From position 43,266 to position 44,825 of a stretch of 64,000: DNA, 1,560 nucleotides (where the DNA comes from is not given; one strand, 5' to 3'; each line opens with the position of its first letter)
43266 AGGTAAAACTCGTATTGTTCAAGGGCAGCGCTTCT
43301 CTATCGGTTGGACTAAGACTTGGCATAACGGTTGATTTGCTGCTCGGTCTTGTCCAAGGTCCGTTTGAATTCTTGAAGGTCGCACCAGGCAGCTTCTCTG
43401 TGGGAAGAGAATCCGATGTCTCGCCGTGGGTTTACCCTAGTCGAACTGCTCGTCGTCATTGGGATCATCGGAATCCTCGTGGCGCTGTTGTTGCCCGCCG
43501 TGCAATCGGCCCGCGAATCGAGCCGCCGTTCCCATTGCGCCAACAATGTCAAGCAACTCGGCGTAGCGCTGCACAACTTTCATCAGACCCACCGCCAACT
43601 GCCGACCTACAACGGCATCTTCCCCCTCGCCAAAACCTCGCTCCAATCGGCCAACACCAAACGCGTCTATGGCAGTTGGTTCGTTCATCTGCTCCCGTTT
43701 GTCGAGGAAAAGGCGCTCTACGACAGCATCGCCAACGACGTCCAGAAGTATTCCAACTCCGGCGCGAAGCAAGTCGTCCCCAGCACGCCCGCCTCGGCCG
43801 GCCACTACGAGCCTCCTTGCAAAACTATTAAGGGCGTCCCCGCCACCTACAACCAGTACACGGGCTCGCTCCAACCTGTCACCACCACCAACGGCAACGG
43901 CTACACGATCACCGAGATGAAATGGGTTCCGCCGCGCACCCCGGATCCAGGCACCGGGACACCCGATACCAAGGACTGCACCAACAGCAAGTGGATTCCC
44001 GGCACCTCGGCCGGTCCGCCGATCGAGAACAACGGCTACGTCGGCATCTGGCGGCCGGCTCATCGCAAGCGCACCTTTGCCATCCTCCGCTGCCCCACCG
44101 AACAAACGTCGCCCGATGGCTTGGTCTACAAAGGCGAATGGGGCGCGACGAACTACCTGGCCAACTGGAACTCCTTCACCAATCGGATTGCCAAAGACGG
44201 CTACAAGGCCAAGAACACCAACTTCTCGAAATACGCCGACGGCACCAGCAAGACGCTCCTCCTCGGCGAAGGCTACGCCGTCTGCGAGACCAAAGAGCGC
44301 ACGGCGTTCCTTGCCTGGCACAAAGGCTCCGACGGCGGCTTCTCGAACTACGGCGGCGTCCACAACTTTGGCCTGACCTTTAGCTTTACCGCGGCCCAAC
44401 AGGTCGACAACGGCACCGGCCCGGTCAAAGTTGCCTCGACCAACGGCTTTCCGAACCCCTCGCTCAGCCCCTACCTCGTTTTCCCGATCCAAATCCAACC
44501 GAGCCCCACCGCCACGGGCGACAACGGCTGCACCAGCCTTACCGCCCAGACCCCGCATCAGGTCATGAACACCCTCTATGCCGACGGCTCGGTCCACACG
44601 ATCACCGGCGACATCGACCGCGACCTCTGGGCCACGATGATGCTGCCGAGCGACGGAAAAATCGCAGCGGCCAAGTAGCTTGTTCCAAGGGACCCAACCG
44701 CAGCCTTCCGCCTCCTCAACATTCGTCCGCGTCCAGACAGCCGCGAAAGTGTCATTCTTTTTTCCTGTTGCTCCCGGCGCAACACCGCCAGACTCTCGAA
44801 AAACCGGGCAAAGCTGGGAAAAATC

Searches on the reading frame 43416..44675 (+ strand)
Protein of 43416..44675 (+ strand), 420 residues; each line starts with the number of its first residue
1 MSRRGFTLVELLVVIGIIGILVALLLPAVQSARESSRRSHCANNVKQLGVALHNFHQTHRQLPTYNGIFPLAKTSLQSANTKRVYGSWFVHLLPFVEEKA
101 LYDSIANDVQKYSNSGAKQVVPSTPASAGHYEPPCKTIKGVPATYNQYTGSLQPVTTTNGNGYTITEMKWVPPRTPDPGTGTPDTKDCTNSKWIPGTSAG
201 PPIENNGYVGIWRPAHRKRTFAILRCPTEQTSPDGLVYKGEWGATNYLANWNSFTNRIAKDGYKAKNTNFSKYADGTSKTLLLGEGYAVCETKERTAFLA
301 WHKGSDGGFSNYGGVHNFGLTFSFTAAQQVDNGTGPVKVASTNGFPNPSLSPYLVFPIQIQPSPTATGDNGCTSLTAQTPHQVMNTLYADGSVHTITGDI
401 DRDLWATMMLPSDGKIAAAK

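Call 18: list_cluster_members(proteins=[window:43416-44675:+, window:2089-2580:-, window:2089-2523:-, window:45730-48759:+, window:2619-3143:+, window:44680-45156:+, window:2534-2776:-, window:44579-44893:-, window:44755-44940:-, window:3220-3786:-])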
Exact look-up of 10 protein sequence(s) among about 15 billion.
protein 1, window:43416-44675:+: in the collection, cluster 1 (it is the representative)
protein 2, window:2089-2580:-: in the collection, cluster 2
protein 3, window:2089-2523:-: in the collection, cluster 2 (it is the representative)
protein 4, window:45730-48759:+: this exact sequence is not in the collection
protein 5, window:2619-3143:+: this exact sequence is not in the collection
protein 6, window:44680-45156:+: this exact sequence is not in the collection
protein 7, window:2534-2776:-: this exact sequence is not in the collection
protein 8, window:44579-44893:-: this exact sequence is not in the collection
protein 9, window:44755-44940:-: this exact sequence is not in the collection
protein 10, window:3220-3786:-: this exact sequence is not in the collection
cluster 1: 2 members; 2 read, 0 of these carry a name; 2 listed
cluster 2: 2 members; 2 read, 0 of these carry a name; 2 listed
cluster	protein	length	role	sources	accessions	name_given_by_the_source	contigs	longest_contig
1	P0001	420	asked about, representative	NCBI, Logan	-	-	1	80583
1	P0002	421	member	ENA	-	-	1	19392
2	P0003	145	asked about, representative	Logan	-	-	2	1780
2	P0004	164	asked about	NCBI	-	-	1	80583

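Call 19: find_encoding_contigs(protein=P0002, flank=10000, max_places=6)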
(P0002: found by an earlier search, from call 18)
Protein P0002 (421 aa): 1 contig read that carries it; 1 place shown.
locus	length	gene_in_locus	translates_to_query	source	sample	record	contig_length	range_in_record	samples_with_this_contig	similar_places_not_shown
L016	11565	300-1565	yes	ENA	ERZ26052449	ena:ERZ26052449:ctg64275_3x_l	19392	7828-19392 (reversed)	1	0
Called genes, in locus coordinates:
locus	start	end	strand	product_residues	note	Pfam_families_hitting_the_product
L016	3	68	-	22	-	?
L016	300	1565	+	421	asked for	PF07963:N_methyl (faint), PF07596:SBP_bac_10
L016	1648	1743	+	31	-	-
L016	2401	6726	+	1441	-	PF12951:PATR (weak), PF02018:CBM_4_9 (weak), PF04862:DUF642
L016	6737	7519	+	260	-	-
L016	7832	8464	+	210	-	-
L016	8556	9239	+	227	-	PF01797:Y1_Tnp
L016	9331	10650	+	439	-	-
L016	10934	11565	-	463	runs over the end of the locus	PF07586:HXXSHH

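Call 20: find_encoding_contigs(protein=P0001, flank=10000, max_places=6)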
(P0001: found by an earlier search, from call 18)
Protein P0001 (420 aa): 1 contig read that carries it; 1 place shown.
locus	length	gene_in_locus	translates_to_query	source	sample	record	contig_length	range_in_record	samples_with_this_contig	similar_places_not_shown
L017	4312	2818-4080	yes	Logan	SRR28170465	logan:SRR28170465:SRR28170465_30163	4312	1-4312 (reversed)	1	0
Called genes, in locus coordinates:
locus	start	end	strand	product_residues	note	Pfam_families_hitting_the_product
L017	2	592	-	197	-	?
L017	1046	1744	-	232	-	-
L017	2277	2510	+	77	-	-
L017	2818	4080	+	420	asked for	PF07963:N_methyl (weak), PF07596:SBP_bac_10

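Call 25: find_homologous_proteins(query=P0003, max_evalue=1e-20)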
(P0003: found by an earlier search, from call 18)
Query P0003 (145 aa): 7988 proteins with E <= 1e-20 among 8000 candidates; the best 120 are listed.
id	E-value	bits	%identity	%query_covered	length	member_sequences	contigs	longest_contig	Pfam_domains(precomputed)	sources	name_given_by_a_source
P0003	5.2e-91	320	100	100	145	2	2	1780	PF08837.17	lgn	-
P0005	2.0e-79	282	89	98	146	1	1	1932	PF08837.17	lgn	-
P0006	1.2e-76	273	88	96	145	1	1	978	PF08837.17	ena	-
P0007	1.2e-75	270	88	95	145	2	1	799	PF08837.17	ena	-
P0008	7.2e-74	264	84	98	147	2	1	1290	PF08837.17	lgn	-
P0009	9.9e-74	264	85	98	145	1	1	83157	PF08837.17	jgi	-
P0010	3.4e-73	262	86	94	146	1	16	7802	PF08837.17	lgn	-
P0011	3.7e-73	262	80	98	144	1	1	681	PF08837.17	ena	-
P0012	1.2e-72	260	85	94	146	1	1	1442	PF08837.17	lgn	-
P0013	5.8e-72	258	81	96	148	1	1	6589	PF08837.17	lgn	-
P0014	1.0e-71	257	82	97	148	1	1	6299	PF08837.17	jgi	jgi:uncharacterized protein (DUF1810 family)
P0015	1.1e-71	257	83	96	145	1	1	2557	PF08837.17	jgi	jgi:uncharacterized protein (DUF1810 family)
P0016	1.8e-70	253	78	99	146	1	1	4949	PF08837.17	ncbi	-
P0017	3.9e-70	252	78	96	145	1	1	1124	PF08837.17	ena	-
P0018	7.3e-70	251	80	95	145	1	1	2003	PF08837.17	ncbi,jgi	jgi:uncharacterized protein (DUF1810 family)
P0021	1.4e-65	237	77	95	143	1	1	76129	PF08837.17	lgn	-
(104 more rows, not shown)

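Call 26: find_encoding_contigs(protein=P0009, flank=10000, max_places=3)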
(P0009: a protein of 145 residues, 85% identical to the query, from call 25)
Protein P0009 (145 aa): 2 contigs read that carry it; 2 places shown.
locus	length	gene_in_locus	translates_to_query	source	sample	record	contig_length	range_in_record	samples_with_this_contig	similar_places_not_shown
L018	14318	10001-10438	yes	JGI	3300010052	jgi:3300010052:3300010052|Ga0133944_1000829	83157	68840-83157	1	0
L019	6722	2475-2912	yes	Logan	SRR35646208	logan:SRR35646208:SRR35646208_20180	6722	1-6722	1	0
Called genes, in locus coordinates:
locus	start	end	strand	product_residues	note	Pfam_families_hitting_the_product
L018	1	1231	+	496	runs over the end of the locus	PF07394:DUF1501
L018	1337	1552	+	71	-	-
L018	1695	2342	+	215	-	PF25087:GMPPB_C (faint), PF00132:Hexapep (weak)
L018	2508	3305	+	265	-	PF00149:Metallophos, PF12850:Metallophos_2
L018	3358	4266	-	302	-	PF00398:RrnaAD, PF08241:Methyltransf_11 (weak), PF13649:Methyltransf_25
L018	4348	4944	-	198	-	PF00677:Lum_binding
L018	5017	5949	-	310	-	PF01066:CDP-OH_P_transf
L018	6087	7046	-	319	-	PF02666:PS_Dcarbxylase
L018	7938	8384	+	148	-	-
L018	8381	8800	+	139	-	-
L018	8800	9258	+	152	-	-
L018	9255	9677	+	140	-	-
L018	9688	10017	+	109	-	-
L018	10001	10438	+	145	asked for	PF08837:DUF1810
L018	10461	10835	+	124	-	PF00903:Glyoxalase, PF22677:Ble-like_N (weak)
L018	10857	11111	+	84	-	-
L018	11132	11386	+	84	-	-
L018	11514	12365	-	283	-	PF00892:EamA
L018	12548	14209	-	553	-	-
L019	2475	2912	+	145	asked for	PF08837:DUF1810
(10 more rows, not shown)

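Call 27: find_encoding_contigs(protein=P0010, flank=10000, max_places=10)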
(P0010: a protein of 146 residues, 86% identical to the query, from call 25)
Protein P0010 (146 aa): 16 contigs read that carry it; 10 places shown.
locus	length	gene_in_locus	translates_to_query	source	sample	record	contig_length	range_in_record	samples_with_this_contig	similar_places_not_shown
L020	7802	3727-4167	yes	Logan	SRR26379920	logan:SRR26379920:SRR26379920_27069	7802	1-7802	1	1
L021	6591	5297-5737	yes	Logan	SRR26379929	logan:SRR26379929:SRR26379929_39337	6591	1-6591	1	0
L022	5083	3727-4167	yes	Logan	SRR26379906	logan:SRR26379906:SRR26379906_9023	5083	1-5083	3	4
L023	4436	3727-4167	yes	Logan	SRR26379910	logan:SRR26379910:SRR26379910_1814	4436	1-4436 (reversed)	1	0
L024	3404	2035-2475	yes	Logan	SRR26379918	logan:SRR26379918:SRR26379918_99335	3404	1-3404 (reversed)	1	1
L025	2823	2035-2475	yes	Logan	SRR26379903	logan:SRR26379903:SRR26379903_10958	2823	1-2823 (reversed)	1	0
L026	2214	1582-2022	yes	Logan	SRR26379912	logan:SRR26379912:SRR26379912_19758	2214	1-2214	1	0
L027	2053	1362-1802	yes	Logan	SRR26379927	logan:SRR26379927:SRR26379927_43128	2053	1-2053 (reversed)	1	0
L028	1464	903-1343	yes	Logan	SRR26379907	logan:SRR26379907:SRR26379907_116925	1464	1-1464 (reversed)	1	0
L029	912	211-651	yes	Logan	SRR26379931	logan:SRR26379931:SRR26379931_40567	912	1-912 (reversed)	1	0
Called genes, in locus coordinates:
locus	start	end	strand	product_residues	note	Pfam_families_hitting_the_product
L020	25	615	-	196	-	PF00677:Lum_binding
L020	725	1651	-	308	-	PF01066:CDP-OH_P_transf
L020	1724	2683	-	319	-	PF02666:PS_Dcarbxylase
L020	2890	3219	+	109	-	-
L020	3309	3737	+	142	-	-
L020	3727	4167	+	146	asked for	PF08837:DUF1810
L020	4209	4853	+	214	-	-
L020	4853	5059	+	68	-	-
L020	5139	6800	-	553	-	-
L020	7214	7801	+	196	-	?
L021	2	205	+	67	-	?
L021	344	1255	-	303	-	PF00398:RrnaAD, PF08241:Methyltransf_11 (faint), PF13649:Methyltransf_25 (weak)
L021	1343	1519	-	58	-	-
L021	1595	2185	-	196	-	PF00677:Lum_binding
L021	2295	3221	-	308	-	PF01066:CDP-OH_P_transf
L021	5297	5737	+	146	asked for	PF08837:DUF1810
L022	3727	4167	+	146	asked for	PF08837:DUF1810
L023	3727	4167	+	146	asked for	PF08837:DUF1810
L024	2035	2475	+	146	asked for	PF08837:DUF1810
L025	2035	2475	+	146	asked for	PF08837:DUF1810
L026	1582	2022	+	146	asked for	PF08837:DUF1810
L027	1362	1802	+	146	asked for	PF08837:DUF1810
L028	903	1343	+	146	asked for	PF08837:DUF1810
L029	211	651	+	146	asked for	PF08837:DUF1810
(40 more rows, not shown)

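Call 28: find_encoding_contigs(protein=P0021, flank=10000, max_places=3)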
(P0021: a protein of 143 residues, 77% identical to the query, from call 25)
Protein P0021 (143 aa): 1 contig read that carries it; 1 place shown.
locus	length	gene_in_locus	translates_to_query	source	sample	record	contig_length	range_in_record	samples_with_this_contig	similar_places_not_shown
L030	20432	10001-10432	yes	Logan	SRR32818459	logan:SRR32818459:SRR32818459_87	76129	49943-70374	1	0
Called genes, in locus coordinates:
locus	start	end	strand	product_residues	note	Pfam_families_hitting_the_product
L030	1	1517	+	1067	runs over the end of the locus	PF07635:PSCyt1, PF07583:PSCyt2, PF07953:Toxin_R_bind_N (weak), PF13385:Laminin_G_3, PF07587:PSD1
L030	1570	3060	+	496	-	PF07394:DUF1501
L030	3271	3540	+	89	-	-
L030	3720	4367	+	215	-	PF25087:GMPPB_C (faint), PF00132:Hexapep (weak)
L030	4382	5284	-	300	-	PF00398:RrnaAD, PF08241:Methyltransf_11 (faint), PF13649:Methyltransf_25 (weak)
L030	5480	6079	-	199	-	PF00677:Lum_binding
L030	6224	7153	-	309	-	PF01066:CDP-OH_P_transf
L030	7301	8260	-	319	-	PF02666:PS_Dcarbxylase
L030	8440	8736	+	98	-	-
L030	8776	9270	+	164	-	PF12158:DUF3592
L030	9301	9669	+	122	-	-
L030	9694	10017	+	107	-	-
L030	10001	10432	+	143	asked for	PF08837:DUF1810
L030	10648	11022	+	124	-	PF00903:Glyoxalase, PF22677:Ble-like_N (weak)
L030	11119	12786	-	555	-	-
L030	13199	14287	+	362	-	PF00534:Glycos_transf_1, PF13692:Glyco_trans_1_4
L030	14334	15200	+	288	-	-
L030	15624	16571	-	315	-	-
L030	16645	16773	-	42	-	-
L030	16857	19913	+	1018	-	-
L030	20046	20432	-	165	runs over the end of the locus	PF01475:FUR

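Call 30: find_encoding_contigs(protein=P0005, flank=10000, max_places=4)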
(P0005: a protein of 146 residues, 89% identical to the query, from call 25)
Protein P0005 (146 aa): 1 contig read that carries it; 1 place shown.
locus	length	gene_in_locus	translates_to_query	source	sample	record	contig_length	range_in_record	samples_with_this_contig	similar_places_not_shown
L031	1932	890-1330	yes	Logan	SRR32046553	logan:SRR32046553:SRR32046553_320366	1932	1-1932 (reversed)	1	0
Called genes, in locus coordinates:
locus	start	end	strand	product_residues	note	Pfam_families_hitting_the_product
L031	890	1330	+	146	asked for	PF08837:DUF1810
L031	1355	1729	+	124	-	PF00903:Glyoxalase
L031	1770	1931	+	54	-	?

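Call 31: find_encoding_contigs(protein=P0006, flank=10000, max_places=4)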
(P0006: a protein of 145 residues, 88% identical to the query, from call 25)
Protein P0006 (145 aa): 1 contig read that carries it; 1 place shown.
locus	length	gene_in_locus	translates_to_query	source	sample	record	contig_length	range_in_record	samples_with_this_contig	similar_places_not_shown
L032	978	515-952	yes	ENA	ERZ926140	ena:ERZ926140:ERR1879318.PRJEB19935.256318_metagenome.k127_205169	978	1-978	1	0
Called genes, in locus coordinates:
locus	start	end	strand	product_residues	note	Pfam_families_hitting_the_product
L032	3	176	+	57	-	?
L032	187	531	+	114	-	-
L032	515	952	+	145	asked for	PF08837:DUF1810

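Call 32: find_encoding_contigs(protein=P0008, flank=10000, max_places=4)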
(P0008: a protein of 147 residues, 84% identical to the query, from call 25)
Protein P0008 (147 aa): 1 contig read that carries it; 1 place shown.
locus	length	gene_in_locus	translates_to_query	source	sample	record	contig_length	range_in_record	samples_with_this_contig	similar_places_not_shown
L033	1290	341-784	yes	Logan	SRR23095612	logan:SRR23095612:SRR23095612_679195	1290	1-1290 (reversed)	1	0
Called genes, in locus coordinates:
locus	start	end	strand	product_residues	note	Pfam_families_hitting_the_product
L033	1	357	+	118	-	?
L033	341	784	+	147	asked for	PF08837:DUF1810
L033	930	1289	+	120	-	?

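Call 40: find_homologous_proteins(query=P0001, max_evalue=1e-60)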
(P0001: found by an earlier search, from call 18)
Query P0001 (420 aa): 106 proteins with E <= 1e-60 among 8000 candidates.
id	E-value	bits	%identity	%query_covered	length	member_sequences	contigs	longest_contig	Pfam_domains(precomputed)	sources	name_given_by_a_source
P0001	1.7e-290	981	100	100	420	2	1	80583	PF07963.18,PF07596.17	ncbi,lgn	-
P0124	2.7e-251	852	85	100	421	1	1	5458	PF07963.18,PF07596.17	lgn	-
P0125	1.0e-210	718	73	100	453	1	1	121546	PF07963.18,PF07596.17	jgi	jgi:prepilin-type N-terminal cleavage/methylation domain-containing protein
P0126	4.3e-207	706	72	100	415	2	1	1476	PF07963.18,PF07596.17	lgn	-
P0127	1.3e-206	705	71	100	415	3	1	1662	PF07963.18,PF07596.17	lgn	-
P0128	2.5e-201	687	69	100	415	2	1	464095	PF07596.17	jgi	jgi:prepilin-type N-terminal cleavage/methylation domain-containing protein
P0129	1.6e-198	678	69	98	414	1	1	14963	PF07963.18,PF07596.17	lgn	-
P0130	2.1e-188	645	65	100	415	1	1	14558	PF07963.18,PF07596.17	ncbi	ncbi:MAG: DUF1559 domain-containing protein [Pirellulales bacterium]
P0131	1.1e-182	626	65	99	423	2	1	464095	PF07963.18,PF07596.17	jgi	jgi:prepilin-type N-terminal cleavage/methylation domain-containing protein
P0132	8.7e-182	623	66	99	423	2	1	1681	PF07963.18,PF07596.17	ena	-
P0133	1.4e-180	619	65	99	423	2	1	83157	PF07963.18,PF07596.17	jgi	-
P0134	1.6e-179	615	64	99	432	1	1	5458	PF07963.18,PF07596.17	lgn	-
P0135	5.0e-167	574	60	99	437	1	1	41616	PF07963.18,PF07596.17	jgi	jgi:prepilin-type N-terminal cleavage/methylation domain-containing protein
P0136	1.0e-142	494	55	97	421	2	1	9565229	PF07596.17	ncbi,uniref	ncbi:DUF1559 family PulG-like putative transporter [Lignipirellula cremea]|uniref:DUF1559 family Pul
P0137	1.8e-134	467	54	98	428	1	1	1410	PF07963.18,PF07596.17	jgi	-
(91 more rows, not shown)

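Call 41: find_encoding_contigs(protein=P0124, flank=10000, max_places=3)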
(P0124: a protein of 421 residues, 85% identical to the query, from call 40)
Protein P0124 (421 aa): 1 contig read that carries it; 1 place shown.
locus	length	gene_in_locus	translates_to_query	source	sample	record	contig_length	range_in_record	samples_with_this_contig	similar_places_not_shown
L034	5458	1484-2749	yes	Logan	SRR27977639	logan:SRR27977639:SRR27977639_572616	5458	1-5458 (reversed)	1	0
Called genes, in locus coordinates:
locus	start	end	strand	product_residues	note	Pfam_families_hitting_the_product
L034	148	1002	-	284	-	-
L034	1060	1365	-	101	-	-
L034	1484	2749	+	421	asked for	PF07963:N_methyl (weak), PF07596:SBP_bac_10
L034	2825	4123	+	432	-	PF07963:N_methyl, PF07596:SBP_bac_10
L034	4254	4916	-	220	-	PF13431:TPR_17 (faint), PF13428:TPR_14 (faint), PF00515:TPR_1 (faint), PF07719:TPR_2 (faint), PF13414:TPR_11 (faint), PF13432:TPR_16 (faint), PF13181:TPR_8 (faint), PF23914:TPR_CcmH_CycH (weak), +4 more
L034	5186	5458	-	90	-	?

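Call 42: find_encoding_contigs(protein=P0125, flank=10000, max_places=3)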
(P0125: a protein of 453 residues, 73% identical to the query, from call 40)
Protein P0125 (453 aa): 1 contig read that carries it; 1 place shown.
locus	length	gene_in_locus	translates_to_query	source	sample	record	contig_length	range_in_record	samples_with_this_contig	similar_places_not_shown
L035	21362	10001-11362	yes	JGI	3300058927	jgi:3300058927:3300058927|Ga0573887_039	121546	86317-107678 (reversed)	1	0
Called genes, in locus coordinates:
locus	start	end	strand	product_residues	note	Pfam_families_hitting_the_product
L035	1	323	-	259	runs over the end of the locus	PF00378:ECH_1, PF16113:ECH_2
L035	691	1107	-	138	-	-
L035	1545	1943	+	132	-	-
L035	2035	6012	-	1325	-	PF23500:DUF7133, PF13646:HEAT_2 (weak), PF00034:Cytochrom_C (weak)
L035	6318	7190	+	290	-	PF12974:Phosphonate-bd (faint), PF13531:SBP_bac_11, PF01547:SBP_bac_1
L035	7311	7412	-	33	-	-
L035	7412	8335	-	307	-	PF07963:N_methyl (weak), PF07596:SBP_bac_10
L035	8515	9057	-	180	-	-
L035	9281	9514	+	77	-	-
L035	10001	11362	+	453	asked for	PF07963:N_methyl (weak), PF07596:SBP_bac_10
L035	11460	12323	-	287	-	-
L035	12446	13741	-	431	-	-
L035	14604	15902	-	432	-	PF03952:Enolase_N, PF00113:Enolase_C, PF13378:MR_MLE_C (weak), PF07476:MAAL_C (weak)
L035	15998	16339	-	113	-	-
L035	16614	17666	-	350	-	-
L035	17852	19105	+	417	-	PF00483:NTP_transferase, PF12804:NTP_transf_3 (weak), PF24894:Hexapep_GlmU, PF25084:LbH_EIF2B, PF25087:GMPPB_C (weak), PF25247:LbH_GLGC (weak)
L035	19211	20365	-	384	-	PF00532:Peripla_BP_1 (weak), PF22177:PBP1_XylR, PF13377:Peripla_BP_3, PF00165:HTH_AraC (faint), PF12833:HTH_18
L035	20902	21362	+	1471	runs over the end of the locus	PF06283:ThuA, PF23500:DUF7133, PF00034:Cytochrom_C (faint)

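Call 43: find_encoding_contigs(protein=P0128, flank=10000, max_places=3)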
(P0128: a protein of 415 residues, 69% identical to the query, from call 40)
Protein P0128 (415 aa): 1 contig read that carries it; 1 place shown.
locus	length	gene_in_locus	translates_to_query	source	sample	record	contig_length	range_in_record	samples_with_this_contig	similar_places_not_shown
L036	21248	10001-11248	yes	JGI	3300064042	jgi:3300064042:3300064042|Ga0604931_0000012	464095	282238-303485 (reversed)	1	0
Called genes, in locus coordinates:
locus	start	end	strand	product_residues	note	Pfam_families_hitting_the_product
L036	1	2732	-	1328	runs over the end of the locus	PF23500:DUF7133, PF13646:HEAT_2 (weak), PF13442:Cytochrome_CBB3 (faint), PF00034:Cytochrom_C (weak)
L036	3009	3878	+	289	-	PF13531:SBP_bac_11, PF01547:SBP_bac_1 (weak)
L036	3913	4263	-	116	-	PF14112:DUF4284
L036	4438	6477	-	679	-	PF00989:PAS, PF08448:PAS_4, PF08447:PAS_3, PF13426:PAS_9, PF00989:PAS, PF08448:PAS_4, PF13426:PAS_9, PF00512:HisKA, +7 more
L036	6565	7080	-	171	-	-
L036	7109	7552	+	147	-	-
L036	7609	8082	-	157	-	PF00583:Acetyltransf_1, PF13673:Acetyltransf_10, PF13508:Acetyltransf_7, PF14542:Acetyltransf_CG (weak)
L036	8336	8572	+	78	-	-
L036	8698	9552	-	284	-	-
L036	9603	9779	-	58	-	-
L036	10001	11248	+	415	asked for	PF07596:SBP_bac_10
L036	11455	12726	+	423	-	PF07963:N_methyl (weak), PF07596:SBP_bac_10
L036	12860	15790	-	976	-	PF00353:HemolysinCabind, PF17803:Cadherin_4, PF17892:Cadherin_5, PF17963:Big_9, PF17803:Cadherin_4, PF17892:Cadherin_5, PF17963:Big_9, PF17803:Cadherin_4, +6 more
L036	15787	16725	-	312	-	-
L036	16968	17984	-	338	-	-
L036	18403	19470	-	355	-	PF05150:Legionella_OMP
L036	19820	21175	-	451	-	PF03952:Enolase_N, PF00113:Enolase_C, PF13378:MR_MLE_C (weak), PF07476:MAAL_C (faint)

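Call 67: search_protein_families(library=pfam, proteins=[L016:8556-9236:+], max_evalue=0.01)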
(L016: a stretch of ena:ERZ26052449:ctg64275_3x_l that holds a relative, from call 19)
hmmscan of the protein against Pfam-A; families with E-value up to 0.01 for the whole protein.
L016:8556-9236:+ (227 aa): 1 family
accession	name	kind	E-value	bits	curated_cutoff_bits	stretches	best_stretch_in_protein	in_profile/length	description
PF01797.21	Y1_Tnp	-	1.8e-16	60.8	23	1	13-126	6-121/121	Transposase IS200 like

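Call 70: find_encoding_contigs(protein=P0004, flank=10000, max_places=3)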
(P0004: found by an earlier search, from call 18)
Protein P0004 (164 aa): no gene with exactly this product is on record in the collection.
